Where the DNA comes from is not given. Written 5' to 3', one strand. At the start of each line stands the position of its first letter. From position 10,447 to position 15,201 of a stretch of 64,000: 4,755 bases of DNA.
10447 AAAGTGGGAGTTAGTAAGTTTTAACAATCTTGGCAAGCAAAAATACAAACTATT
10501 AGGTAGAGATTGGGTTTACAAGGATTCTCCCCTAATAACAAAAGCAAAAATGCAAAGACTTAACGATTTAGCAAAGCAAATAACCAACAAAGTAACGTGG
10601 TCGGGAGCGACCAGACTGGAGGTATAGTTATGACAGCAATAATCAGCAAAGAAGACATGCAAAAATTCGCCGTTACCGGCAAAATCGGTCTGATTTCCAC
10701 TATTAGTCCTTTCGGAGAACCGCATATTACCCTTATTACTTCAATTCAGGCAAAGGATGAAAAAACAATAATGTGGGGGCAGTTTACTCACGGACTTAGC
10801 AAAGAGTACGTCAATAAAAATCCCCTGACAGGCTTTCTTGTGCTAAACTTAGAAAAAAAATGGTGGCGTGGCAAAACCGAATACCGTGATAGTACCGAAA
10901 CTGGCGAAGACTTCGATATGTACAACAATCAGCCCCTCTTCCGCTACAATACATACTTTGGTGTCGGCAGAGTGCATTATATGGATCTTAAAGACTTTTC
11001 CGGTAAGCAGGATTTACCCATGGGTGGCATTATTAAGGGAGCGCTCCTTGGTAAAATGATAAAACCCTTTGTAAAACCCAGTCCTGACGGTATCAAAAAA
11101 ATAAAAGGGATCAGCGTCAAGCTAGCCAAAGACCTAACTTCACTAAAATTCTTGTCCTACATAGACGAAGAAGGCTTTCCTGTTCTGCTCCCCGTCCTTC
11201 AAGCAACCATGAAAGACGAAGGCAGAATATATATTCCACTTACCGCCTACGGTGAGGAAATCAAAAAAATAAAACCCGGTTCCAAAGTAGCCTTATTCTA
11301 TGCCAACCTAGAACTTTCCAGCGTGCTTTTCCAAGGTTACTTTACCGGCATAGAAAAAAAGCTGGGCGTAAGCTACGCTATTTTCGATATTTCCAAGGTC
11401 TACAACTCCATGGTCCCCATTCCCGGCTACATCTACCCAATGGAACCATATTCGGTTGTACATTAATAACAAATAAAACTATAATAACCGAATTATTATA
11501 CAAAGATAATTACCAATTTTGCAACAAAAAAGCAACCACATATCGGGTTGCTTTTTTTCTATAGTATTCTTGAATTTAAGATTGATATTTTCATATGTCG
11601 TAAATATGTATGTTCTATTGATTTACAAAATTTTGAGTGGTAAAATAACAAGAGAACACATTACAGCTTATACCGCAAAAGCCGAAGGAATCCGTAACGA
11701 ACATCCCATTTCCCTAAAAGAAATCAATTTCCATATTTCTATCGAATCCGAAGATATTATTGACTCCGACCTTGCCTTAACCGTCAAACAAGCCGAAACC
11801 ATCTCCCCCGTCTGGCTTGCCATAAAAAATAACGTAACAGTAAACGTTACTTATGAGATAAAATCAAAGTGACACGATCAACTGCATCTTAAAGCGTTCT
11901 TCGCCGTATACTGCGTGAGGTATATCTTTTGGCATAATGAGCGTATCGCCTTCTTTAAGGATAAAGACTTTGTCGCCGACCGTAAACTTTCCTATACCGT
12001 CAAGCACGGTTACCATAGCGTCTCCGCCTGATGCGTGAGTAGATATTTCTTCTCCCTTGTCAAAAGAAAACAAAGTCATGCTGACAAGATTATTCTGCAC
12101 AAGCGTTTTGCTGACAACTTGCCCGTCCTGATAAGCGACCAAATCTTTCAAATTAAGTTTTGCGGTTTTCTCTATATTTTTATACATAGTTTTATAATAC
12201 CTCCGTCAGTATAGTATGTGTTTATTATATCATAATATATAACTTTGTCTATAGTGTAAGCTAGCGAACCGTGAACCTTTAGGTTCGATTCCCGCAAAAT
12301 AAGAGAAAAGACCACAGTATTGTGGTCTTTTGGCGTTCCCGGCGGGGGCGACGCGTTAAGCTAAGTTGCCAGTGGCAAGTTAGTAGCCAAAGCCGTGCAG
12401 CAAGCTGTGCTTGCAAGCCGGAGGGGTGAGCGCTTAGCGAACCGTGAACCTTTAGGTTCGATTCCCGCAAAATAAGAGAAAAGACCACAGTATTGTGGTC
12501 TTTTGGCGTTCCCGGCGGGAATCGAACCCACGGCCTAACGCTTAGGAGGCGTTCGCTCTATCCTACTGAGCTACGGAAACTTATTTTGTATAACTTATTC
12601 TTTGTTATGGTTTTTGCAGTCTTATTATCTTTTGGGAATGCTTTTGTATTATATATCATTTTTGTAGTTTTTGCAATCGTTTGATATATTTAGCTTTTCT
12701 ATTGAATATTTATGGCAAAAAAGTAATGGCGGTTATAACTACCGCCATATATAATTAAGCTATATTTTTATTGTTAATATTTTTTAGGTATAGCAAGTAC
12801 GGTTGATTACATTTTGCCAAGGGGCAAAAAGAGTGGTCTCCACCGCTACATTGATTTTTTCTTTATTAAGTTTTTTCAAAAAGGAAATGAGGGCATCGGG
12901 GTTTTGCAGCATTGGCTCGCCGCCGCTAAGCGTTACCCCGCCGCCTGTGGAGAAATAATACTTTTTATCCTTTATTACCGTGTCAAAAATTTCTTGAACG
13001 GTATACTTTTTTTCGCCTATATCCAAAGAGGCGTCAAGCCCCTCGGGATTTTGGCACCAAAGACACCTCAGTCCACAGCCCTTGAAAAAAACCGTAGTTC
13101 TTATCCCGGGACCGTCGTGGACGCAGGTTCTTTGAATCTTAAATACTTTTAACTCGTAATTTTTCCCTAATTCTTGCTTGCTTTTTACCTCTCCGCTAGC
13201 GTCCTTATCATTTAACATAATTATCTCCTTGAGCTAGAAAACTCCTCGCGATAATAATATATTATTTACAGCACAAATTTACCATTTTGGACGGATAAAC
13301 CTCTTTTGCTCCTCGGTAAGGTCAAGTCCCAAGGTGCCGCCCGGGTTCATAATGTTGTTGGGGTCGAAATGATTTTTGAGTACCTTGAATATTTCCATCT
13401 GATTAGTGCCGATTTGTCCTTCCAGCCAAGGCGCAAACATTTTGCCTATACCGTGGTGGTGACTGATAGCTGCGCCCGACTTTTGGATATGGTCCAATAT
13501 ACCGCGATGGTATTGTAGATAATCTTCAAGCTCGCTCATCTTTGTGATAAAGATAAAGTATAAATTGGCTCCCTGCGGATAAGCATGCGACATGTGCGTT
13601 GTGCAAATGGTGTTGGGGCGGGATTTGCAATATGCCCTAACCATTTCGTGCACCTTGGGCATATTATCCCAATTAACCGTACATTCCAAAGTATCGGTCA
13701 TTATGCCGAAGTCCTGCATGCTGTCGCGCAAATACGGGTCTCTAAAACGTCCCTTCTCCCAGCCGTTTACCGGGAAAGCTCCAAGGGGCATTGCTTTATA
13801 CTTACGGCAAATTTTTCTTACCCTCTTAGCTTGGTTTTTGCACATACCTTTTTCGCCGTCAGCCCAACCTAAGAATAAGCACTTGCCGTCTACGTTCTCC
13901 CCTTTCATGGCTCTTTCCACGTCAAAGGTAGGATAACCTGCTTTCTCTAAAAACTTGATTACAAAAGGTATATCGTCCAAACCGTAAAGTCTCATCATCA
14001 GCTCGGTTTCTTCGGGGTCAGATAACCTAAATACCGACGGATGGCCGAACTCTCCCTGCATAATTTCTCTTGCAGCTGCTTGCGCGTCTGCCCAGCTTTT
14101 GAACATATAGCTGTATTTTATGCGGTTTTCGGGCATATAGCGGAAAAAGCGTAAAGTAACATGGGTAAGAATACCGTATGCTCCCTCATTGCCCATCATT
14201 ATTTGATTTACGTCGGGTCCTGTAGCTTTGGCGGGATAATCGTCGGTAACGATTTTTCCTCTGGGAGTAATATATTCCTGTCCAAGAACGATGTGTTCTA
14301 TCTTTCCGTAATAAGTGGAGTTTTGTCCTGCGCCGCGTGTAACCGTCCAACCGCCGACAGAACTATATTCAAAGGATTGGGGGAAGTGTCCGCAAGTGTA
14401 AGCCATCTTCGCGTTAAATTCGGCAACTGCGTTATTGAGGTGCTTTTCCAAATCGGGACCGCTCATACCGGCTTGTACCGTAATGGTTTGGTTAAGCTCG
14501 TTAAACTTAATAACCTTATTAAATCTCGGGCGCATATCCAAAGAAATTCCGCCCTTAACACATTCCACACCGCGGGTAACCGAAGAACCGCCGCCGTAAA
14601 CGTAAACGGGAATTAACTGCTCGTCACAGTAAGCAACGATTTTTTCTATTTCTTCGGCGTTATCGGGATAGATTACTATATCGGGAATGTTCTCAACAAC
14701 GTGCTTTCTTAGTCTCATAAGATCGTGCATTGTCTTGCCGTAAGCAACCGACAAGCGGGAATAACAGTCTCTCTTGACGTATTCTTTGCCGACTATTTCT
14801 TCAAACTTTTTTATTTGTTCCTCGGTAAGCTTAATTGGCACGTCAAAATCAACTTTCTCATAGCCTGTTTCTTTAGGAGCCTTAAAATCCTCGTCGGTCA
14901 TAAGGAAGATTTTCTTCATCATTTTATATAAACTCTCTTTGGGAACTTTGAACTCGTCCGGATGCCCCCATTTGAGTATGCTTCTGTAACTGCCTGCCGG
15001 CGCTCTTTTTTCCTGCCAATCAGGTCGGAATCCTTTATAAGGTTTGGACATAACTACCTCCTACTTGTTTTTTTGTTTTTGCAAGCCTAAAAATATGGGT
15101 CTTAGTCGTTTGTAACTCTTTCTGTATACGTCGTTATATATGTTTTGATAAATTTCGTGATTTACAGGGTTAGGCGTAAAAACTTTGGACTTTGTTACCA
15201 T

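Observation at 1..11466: An uncharacterised glycyl-radical 1,2-eliminase operon faces a sugar-type operon (TPP enzyme, Gfo/Idh/MocA, RpiB-like, IclR, GPH symporter) with AOR beyond, possibly an undescribed anaerobic catabolic pathway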

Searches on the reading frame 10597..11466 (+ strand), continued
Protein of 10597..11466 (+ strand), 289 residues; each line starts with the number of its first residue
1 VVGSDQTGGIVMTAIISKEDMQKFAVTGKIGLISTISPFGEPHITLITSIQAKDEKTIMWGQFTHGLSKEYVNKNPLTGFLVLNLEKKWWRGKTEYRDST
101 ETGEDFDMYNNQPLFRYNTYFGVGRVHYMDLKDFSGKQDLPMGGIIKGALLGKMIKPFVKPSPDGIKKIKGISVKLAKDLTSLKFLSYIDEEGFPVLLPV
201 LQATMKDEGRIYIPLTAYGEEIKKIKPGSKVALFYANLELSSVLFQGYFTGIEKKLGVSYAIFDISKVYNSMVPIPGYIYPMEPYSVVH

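Call 80: search_protein_families(library=ncbifam, proteins=[L115:10229-11191:+, L115:9216-10142:+, L115:2835-3818:+, L115:4027-5259:+, L115:7385-9229:+], max_evalue=1e-8)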
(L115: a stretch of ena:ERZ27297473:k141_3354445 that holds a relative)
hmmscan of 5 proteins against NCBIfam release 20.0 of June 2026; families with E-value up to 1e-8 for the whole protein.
L115:10229-11191:+ (320 aa): 21 families
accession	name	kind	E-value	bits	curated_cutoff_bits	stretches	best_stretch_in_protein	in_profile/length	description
TIGR01327.1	PGDH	equivalog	2.4e-56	191.6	454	1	19-305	15-302/525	phosphoglycerate dehydrogenase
NF005069.0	PRK06487.1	equivalog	8.5e-55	186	448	1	4-305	7-312/320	2-hydroxyacid dehydrogenase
NF009714.1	PRK13243.1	equivalog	2.1e-50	171.9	455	1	31-308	32-317/332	glyoxylate reductase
NF006263.0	PRK08410.1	equivalog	7.5e-44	150.4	389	1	30-306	28-309/311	D-2-hydroxyacid dehydrogenase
NF008759.0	PRK11790.1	equivalog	2.4e-39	135.2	404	1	20-308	28-321/410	phosphoglycerate dehydrogenase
NF005387.0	PRK06932.1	equivalog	7.8e-38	130.2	492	1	25-306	25-312/314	2-hydroxyacid dehydrogenase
NF011938.0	PRK15409.1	equivalog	4.1e-35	121.3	492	1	31-302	32-307/324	glyoxylate/hydroxypyruvate reductase GhrB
NF000492.1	vanH_gen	exception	3.3e-33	115.1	540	1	38-288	38-295/312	D-lactate dehydrogenase VanH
NF005750.0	PRK07574.1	equivalog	4.1e-29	101.8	329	1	55-294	104-347/386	NAD-dependent formate dehydrogenase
NF006374.0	PRK08605.1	subfamily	2.1e-28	99.3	356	1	34-308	36-326/332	D-lactate dehydrogenase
NF041369.1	Dhydh_Halo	equivalog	7.4e-27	94.4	400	1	74-283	64-274/305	D-2-hydroxyacid dehydrogenase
NF005027.0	PRK06436.1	equivalog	2.3e-26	92.6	261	1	71-310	55-285/303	2-hydroxyacid dehydrogenase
NF000128.1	vanH-Sc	exception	3.1e-26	92.3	650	1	27-290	47-317/337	D-lactate dehydrogenase VanH-Sc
NF000112.1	vanH-Amyco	exception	1.4e-23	83.7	625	1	52-288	80-324/348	VanH-AOV family D-lactate dehydrogenase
NF000151.1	vanH-Ac1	exception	1.4e-23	83.7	750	1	40-288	76-332/351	D-lactate dehydrogenase VanH-Ac1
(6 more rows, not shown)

L115:9216-10142:+ (308 aa): 7 families
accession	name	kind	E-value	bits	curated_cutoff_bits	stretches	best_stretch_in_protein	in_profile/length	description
TIGR00674.1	dapA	equivalog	1.1e-56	191.8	206.15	1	6-286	1-280/286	4-hydroxy-tetrahydrodipicolinate synthase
NF003164.0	PRK04147.1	equivalog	5.8e-50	170.2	281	1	5-293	5-291/294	N-acetylneuraminate lyase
TIGR02313.1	HpaI-NOT-DapA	exception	5.6e-48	163.2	396.7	1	9-266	6-263/294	2,4-dihydroxyhept-2-ene-1,7-dioic acid aldolase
TIGR00683.1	nanA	equivalog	4e-41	141.2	382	1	6-291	3-287/293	N-acetylneuraminate lyase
NF002958.0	PRK03620.1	subfamily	7.7e-37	126.7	278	1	5-293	12-300/307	5-dehydro-4-deoxyglucarate dehydratase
NF040954.1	Arch_KDGaldase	equivalog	2.1e-35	122.4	390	1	9-294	5-283/288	bifunctional 2-dehydro-3-deoxy-phosphogluconate/2-dehydro-3-deoxy-6-phosphogalactonate aldolase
TIGR03249.1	KdgD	equivalog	4.8e-34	117.8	373.95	1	4-248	9-251/299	5-dehydro-4-deoxyglucarate dehydratase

L115:2835-3818:+ (327 aa): 0 families

L115:4027-5259:+ (410 aa): 35 families (the best 25 are shown)
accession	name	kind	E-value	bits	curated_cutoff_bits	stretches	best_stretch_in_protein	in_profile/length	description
TIGR00880.1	2_A_01_02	superfamily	4.7e-30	104.5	131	2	81-211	7-137/141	multidrug resistance protein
NF003477.0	PRK05122.1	subfamily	5.3e-30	104.4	374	1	43-406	23-390/404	MFS transporter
NF047574.1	opine_export_Sa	equivalog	6.7e-22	78.1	235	1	55-396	24-377/388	staphylopine family metallophore export MFS transporter CntE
NF009048.0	PRK12382.1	subfamily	1.3e-21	76.9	364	1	51-402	29-384/392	arabinose transporter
NF007372.0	PRK09874.1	equivalog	3.3e-19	69.3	571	1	269-399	56-185/408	multidrug efflux MFS transporter MdtG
TIGR00895.1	2A0115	subfamily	4.2e-19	68.7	418.55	2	285-398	70-183/398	aromatic acid/H+ symport family MFS transporter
TIGR00711.1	efflux_EmrB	subfamily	2.2e-18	66.3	230.2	1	44-215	9-182/485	DHA2 family efflux MFS transporter permease subunit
NF012177.1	tet_MFS_42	exception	3.1e-17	62.9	850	1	50-211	10-173/411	tetracycline efflux MFS transporter Tet(42)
TIGR00881.1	2A0104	subfamily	3.3e-15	56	407.75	0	270-400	33-165/379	phosphoglycerate transporter protein PgtP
NF012174.0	tet_MFS_A_B_C_D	equivalog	7.8e-15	54.6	475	1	48-394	13-373/382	Tet(A)/Tet(B)/Tet(C) family tetracycline efflux MFS transporter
NF049980.1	SfMCT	equivalog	9e-15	54.2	320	1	242-375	11-145/378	L-lactate MFS transporter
TIGR00710.1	efflux_Bcr_CflA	subfamily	1.4e-14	54.4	200.9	1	51-364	19-343/385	Bcr/CflA family efflux MFS transporter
NF007782.0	PRK10473.1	subfamily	7.9e-14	51.5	417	1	52-221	18-188/394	MdtL family multidrug efflux MFS transporter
TIGR00900.1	2A0121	subfamily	2.9e-13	49.9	319.6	1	44-383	6-363/364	H+ Antiporter protein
NF012169.0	qepA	equivalog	3e-13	49.2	1075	0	47-197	31-182/511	fluoroquinolone efflux MFS transporter QepA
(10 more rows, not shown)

L115:7385-9229:+ (614 aa): 2 families
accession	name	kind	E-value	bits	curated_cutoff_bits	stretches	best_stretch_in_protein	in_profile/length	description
NF007354.0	PRK09849.1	equivalog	2.1e-64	218.3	868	1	4-225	4-225/703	aldehyde ferredoxin oxidoreductase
NF040818.1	GAPOR_Arch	equivalog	4.6e-09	35.1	1300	0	56-135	47-125/654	glyceraldehyde-3-phosphate:ferredoxin oxidoreductase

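Call 81: search_protein_representatives(alignment_id=A2)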
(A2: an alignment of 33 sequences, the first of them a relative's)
Query: 33 sequences, 279 profile positions. Proteins with E-value up to 0.001 (for the whole library): 444; up to 1e-10: 313; up to 1e-30: 134. The best 150 are listed.
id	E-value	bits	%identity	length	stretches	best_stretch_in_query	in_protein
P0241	1.8e-120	417.8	-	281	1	2-279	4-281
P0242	3.2e-112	390.7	-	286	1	3-278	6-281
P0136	9.0e-111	386.0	-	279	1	1-277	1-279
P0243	7.5e-108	376.4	-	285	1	2-279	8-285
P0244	2.4e-107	374.7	-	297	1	5-272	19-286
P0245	3.6e-107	374.1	-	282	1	3-279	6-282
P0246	1.5e-102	359.0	-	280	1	1-277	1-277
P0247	4.6e-101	354.1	-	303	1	5-279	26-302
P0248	6.9e-101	353.5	-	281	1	4-277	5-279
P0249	2.6e-98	345.1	-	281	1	3-278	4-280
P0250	4.9e-98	344.2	-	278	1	2-279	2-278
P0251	7.8e-98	343.5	-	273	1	3-273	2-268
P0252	1.6e-97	342.5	-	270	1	5-270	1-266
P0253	2.8e-96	338.4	-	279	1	4-279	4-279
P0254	2.4e-95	335.4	-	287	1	2-279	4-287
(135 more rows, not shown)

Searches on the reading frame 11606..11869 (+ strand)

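Call 28: search_protein_families(library=pfam, proteins=[window:11606-11869:+], max_evalue=10)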
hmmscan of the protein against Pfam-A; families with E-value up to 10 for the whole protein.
window:11606-11869:+ (88 aa): 1 family
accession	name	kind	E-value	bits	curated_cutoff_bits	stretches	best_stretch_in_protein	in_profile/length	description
PF02566.24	OsmC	-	1.6e-05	25.7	27.5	1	19-81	35-99/100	OsmC-like protein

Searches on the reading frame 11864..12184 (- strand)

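Call 28: search_protein_families(library=pfam, proteins=[window:11864-12184:-], max_evalue=10)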
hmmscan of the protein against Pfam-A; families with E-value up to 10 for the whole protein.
window:11864-12184:- (106 aa): 8 families
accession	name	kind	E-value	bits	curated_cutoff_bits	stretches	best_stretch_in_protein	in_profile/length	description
PF07883.17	Cupin_2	-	1.6e-11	44.2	27.2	1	38-96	2-60/70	Cupin domain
PF02311.25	AraC_binding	-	0.00015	21.9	21.1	1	60-93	29-62/135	AraC-like ligand binding domain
PF00190.28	Cupin_1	-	0.0026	17.8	22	1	35-96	44-103/151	Cupin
PF05899.18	Cupin_3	-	0.0053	16.9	23.5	1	55-88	26-60/74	EutQ-like cupin domain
PF21621.3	MPI_cupin_dom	-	0.024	15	27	1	55-88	30-63/79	Mannose-6-phosphate isomerase, cupin domain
PF23982.2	XM1_gp53_minor_capsid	-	0.11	12.7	27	1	39-80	84-122/154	XM1 gp53 minor capsid protein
PF06719.19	AraC_N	-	0.22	11.5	24.2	1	36-90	5-58/150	AraC-type transcriptional regulator N-terminus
PF12852.13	Cupin_6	-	0.27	11.4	26.7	1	38-94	17-76/183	Cupin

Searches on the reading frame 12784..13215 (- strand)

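Call 28: search_protein_families(library=pfam, proteins=[window:12784-13215:-], max_evalue=10)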
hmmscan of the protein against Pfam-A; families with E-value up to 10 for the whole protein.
window:12784-13215:- (143 aa): 2 families
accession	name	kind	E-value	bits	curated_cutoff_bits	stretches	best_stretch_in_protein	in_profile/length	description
PF13353.11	Fer4_12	-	2.1e-14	54.4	22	1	34-122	2-83/137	4Fe-4S single cluster domain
PF04055.27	Radical_SAM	-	1.5e-08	35.5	29.5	1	42-132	2-89/166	Radical SAM superfamily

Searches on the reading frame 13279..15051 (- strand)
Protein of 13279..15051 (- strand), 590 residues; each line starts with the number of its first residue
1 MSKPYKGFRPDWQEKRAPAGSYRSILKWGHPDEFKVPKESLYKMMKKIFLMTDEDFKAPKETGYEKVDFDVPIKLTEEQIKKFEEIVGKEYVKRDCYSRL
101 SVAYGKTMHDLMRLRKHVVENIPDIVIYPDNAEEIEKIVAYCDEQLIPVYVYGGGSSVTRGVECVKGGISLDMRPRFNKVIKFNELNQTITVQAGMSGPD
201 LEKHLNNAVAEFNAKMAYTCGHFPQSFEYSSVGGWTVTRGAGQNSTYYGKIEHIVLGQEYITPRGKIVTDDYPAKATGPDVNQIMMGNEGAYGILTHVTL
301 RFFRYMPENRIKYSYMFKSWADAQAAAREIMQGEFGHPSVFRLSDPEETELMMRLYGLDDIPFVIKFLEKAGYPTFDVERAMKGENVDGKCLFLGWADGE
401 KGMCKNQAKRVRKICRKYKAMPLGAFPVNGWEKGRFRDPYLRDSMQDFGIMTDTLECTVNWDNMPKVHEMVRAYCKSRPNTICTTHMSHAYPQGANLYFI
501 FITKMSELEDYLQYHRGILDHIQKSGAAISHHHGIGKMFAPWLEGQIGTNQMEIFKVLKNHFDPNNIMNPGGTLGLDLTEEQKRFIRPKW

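Call 3: search_protein_families(library=pfam, proteins=[window:13279-15051:-])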
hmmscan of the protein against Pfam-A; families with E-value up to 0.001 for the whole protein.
window:13279-15051:- (590 aa): 2 families
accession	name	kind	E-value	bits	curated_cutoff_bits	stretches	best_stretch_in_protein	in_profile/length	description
PF01565.28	FAD_binding_4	-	8e-32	110.3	26.4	1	123-269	1-137/139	FAD binding domain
PF02913.24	FAD-oxidase_C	-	8e-29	101.5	21.2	1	307-571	2-246/248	FAD linked oxidases, C-terminal domain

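Call 4: search_protein_families(library=ncbifam, proteins=[window:13279-15051:-])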
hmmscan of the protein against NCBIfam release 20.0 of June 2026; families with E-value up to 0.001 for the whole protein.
window:13279-15051:- (590 aa): 6 families
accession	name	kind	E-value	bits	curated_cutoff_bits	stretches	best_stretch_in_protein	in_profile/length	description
TIGR00387.1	glcD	equivalog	8e-37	127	567.9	2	126-332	1-199/413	glycolate oxidase subunit GlcD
NF008408.0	PRK11230.1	equivalog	5.4e-21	74.6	897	2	122-331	55-255/499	glycolate oxidase subunit GlcD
NF008439.0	PRK11282.1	equivalog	5.5e-12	45.2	284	1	132-357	8-219/358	glycolate oxidase subunit GlcE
NF049975.1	2HglutDHaseYdiJ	equivalog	8.7e-12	43.6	1350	1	118-269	47-191/1018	D-2-hydroxyglutarate dehydrogenase YdiJ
TIGR01678.1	FAD_lactone_ox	subfamily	2e-06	27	396.8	1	122-302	14-178/438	sugar 1,4-lactone oxidase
NF041226.1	BagK_FevA1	equivalog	0.00085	17.8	800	0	117-301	35-202/453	bagremycin/ferroverdin biosynthesis FAD-dependent oxygenase BagK/FevA1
